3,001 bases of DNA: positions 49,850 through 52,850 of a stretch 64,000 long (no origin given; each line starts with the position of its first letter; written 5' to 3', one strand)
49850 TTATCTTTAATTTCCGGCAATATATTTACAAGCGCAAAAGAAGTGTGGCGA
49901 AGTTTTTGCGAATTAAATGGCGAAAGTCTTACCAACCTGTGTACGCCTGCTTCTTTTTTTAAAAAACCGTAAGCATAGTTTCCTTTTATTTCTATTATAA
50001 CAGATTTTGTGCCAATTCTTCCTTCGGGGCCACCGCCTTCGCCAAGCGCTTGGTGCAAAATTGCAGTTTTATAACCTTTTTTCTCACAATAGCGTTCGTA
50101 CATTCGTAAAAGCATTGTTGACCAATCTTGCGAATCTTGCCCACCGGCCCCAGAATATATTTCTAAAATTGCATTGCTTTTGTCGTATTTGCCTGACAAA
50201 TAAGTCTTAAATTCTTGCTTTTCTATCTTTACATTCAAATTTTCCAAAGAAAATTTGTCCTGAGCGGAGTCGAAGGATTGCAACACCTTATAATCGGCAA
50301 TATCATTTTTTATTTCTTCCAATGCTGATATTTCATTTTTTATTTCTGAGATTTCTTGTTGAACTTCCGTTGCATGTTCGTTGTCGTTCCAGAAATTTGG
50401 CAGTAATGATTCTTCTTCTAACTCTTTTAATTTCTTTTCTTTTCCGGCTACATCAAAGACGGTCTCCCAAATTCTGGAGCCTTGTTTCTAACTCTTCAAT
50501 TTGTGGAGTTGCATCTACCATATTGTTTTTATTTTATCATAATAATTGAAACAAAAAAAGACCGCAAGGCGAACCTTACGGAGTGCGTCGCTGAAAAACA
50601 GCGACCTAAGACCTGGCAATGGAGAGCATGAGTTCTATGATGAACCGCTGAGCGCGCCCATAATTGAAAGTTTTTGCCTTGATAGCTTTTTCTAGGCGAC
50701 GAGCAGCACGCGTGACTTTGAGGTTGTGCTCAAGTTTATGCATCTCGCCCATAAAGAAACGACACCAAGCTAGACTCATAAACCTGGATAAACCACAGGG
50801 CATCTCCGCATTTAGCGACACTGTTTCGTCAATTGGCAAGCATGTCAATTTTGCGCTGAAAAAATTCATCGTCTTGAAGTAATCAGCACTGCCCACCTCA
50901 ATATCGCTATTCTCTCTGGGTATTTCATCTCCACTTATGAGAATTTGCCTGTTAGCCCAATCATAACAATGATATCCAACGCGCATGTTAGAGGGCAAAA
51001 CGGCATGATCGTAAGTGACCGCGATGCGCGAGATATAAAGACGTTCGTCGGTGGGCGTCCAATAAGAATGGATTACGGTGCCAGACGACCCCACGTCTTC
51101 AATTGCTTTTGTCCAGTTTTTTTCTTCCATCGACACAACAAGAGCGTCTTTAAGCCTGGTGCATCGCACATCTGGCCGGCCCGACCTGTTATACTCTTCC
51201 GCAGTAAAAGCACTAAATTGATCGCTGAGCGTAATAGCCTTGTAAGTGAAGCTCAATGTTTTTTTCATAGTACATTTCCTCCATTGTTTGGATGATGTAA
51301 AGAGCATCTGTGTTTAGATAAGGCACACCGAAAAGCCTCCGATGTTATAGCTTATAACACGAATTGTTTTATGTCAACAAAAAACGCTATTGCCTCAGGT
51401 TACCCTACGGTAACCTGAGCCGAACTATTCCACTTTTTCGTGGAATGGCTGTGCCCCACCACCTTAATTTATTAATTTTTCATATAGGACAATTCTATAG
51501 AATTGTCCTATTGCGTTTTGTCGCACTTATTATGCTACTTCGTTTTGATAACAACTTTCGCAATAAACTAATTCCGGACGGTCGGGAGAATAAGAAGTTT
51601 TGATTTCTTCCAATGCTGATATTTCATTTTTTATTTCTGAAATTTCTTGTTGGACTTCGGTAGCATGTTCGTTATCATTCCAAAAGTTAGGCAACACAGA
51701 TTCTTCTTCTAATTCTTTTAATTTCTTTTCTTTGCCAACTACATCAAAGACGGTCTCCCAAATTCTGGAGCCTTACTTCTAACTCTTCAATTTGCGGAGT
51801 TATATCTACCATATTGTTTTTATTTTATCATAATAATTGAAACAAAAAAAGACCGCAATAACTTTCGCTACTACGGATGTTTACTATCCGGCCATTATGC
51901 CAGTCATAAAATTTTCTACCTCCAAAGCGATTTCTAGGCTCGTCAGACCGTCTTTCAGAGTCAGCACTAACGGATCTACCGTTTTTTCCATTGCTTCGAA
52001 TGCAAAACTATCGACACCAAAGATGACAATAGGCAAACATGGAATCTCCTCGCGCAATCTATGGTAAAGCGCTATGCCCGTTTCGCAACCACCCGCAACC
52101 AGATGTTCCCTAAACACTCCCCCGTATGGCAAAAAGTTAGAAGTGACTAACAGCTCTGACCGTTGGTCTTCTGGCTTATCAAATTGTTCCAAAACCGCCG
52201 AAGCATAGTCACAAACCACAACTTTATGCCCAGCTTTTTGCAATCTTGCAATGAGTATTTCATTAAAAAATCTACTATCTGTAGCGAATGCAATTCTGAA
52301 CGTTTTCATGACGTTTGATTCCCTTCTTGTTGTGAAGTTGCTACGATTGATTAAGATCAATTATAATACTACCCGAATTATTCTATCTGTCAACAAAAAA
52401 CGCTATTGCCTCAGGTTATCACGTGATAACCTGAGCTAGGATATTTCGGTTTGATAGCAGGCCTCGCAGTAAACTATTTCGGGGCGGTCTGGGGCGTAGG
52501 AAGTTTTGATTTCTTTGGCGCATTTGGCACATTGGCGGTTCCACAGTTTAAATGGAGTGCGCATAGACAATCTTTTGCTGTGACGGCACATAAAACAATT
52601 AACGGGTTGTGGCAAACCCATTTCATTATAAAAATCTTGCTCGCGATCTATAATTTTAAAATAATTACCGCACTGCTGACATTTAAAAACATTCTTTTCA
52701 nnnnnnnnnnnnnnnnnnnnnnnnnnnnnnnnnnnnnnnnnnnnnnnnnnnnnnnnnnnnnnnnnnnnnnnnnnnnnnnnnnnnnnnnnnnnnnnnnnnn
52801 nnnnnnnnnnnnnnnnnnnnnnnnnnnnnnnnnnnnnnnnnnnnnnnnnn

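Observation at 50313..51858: Duplicated prfB 5' end forming a chimeric relic with the 3' end of a Cys-rich family gene; the duplication brackets a high-GC cargo gene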

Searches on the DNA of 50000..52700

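Call 56: search_rna_families(source=window, start=50000, end=52700, threshold=evalue, max_evalue=1)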
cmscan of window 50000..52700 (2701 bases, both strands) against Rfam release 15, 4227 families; matches with E-value up to 1: 4.
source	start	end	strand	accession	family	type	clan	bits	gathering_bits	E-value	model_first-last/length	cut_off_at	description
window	51486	51543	-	RF02844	RefA9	Gene; antisense;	-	25.3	49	0.58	1-64/64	no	Enterococcus sRNA A9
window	50525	50552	-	RF01315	CRISPR-DR2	Gene; CRISPR;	CL00014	21.8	37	0.85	1-30/30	no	CRISPR RNA direct repeat element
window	51816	51843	-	RF01315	CRISPR-DR2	Gene; CRISPR;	CL00014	21.8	37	0.85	1-30/30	no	CRISPR RNA direct repeat element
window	50712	50815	-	RF02171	RFPL3-AS1_1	Gene; lncRNA;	-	16.6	70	0.58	1-88/88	no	RFPL3 antisense RNA 1 conserved region 1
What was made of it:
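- Tried and rejected: There were only sub-threshold chance hits (call 56).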

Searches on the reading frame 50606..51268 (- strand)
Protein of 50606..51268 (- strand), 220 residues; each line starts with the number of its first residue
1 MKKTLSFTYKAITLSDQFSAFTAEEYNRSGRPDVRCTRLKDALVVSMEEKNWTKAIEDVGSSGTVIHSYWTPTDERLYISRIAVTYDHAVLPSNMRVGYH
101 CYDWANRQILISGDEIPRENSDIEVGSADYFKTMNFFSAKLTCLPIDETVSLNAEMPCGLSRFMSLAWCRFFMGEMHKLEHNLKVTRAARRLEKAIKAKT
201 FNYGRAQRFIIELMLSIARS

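Call 10: search_protein_families(library=pfam, proteins=[window:50606-51268:-], max_evalue=0.01)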
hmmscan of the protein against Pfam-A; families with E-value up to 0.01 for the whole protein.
window:50606-51268:- (220 aa): 0 families

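Call 14: find_encoding_contigs(protein=window:50606-51268:-, flank=10000, max_places=10)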
Protein window:50606-51268:- (220 aa): 4 contigs read that carry it; 4 places shown.
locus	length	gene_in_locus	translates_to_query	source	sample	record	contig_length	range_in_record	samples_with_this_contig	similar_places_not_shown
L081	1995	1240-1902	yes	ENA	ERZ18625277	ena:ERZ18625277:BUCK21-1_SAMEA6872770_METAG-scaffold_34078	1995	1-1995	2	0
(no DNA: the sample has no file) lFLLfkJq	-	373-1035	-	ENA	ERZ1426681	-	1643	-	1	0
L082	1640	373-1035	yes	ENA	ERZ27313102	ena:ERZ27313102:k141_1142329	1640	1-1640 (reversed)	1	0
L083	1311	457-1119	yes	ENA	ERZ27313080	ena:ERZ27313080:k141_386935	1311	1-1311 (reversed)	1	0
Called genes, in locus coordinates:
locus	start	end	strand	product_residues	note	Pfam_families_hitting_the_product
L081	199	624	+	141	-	-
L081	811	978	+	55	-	-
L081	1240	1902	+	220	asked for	-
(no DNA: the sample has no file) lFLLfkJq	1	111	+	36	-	?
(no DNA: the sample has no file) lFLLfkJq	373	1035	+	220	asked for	-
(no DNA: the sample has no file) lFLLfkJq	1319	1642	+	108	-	?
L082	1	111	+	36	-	?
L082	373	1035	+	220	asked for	-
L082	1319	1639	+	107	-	?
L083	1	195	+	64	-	?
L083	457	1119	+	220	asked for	-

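Call 22: find_homologous_proteins(query=window:50606-51268:-)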
Query window:50606-51268:- (220 aa): 1 proteins with E <= 0.001 among 204 candidates.
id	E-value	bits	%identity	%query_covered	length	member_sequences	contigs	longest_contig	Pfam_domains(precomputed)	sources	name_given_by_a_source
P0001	3.5e-145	498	100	100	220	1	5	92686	-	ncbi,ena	-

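Call 42: predict_structure(protein=window:50606-51268:-)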
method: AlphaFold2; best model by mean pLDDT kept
length: 220 residues; sequences in the alignment: 1
mean_pLDDT: 35.2   pTM: 0.27
mean pLDDT of the five models: 35.2, 34.6, 33.1, 31.2, 27.8
residues with pLDDT >= 90: 0; 70-90: 0; 50-70: 10; < 50: 210
segments of 3 or more residues with pLDDT < 50: 1-181, 195-201, 203-220
pLDDT, mean of each block of 10 residues (from residue 1): 23 27 37 37 26 33 33 31 27 32 42 39 40 37 24 24 35 41 51 49 46 40
secondary structure, 60 per line:
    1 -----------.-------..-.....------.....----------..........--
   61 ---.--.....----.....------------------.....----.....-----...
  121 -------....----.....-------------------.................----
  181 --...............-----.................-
elements in order: H23-27 E34-38 H49-58 E67-71 E76-80 E99-103 E108-112 H128-131 E136-140 H160-176 H183-197 H203-219

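Call 44: search_protein_representatives(protein=window:50606-51268:-)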
Query: 220 residues. Proteins with E-value up to 0.001 (for the whole library): 10; up to 1e-10: 3; up to 1e-30: 1. The best 10 are listed.
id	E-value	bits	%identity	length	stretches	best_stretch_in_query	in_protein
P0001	1.1e-145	498.3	100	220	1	1-220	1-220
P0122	1.5e-23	99.4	39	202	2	1-110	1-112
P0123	4.4e-14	68.4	37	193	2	137-219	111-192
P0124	1.3e-09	53.8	33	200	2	141-219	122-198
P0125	2.9e-08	49.4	32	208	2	40-108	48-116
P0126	8.2e-08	47.9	29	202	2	33-105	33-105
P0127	2.7e-07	46.2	30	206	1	3-219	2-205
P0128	3.7e-06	42.5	30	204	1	3-219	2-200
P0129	1.2e-05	40.9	31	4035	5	27-94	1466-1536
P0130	3.4e-04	36.1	27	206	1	1-219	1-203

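Call 47: find_encoding_contigs(protein=P0122, flank=6000, max_places=3)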
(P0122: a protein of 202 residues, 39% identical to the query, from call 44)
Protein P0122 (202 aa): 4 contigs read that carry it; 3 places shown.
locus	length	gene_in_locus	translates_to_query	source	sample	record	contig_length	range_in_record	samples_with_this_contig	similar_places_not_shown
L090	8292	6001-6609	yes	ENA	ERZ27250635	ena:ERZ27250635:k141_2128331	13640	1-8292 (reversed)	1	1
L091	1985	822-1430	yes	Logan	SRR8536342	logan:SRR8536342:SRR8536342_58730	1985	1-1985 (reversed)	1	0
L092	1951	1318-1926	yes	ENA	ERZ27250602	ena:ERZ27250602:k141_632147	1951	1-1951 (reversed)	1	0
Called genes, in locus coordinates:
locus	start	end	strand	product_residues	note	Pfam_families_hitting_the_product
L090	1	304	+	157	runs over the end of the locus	PF02643:DUF192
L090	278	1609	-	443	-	PF01071:GARS_A, PF02843:GARS_C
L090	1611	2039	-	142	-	PF00856:SET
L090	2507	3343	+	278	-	PF10648:Gmad2, PF10646:Germane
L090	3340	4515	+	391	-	PF01702:TGT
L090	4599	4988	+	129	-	PF01475:FUR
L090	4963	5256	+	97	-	PF13597:NRDD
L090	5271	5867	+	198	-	PF00081:Sod_Fe_N, PF02777:Sod_Fe_C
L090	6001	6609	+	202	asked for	-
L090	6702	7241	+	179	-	PF00588:SpoU_methylase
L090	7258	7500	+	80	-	PF18893:DUF5652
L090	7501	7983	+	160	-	PF00293:NUDIX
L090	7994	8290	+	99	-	?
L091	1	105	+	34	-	?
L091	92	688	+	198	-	PF00081:Sod_Fe_N, PF02777:Sod_Fe_C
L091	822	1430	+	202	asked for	-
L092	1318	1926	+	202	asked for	-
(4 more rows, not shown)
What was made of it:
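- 50606..51268 (-): Cargo gene B: 220 aa, GGAGG RBS, 45.9% GC. It belongs to a very rare family of about 200 aa of unknown function. The nearest relative lies at a different locus in a related genome (call 47).
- Relatives of the 220-aa protein sit at other loci (call 47).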

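Call 48: search_solved_structures(query=A2, max_evalue=1)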
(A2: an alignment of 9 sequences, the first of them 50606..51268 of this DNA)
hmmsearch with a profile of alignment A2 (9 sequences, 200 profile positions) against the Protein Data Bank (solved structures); distinct sequences matched with E-value up to 1: 0.

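Call 49: search_protein_families(library=padloc, proteins=[window:50606-51268:-], max_evalue=0.1)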
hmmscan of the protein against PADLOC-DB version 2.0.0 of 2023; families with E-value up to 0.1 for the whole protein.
window:50606-51268:- (220 aa): 0 families

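Call 50: search_protein_families(library=phrogs, proteins=[window:50606-51268:-], max_evalue=0.1)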
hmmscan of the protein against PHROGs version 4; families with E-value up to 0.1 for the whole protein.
window:50606-51268:- (220 aa): 0 families

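Call 51: search_protein_families(library=ncbifam, proteins=[window:50606-51268:-], max_evalue=0.1)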
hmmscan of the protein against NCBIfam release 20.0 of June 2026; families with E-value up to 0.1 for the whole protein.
window:50606-51268:- (220 aa): 0 families
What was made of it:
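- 50606..51268 (-): No hit in Pfam, NCBIfam, PADLOC, PHROGs or PDB (calls 10, 48-51).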

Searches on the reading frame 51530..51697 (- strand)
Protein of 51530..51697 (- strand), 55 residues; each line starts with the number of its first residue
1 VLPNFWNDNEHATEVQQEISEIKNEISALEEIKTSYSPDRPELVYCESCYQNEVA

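Call 21: find_encoding_contigs(protein=window:51530-51697:-, flank=10000, max_places=10)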
Protein window:51530-51697:- (55 aa): 3 contigs read that carry it; 3 places shown.
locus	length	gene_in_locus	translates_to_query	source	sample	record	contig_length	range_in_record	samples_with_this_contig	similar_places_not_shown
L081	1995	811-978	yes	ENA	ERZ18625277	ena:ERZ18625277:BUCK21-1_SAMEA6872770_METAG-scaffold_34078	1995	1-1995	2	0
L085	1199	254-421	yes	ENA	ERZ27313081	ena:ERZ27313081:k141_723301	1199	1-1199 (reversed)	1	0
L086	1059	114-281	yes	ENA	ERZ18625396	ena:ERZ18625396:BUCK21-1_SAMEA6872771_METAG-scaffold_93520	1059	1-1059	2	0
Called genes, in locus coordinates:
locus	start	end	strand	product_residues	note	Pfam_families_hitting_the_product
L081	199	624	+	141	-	-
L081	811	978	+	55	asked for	-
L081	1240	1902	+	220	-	-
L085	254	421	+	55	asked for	-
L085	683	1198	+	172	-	?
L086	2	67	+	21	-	?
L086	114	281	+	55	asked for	-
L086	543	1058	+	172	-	?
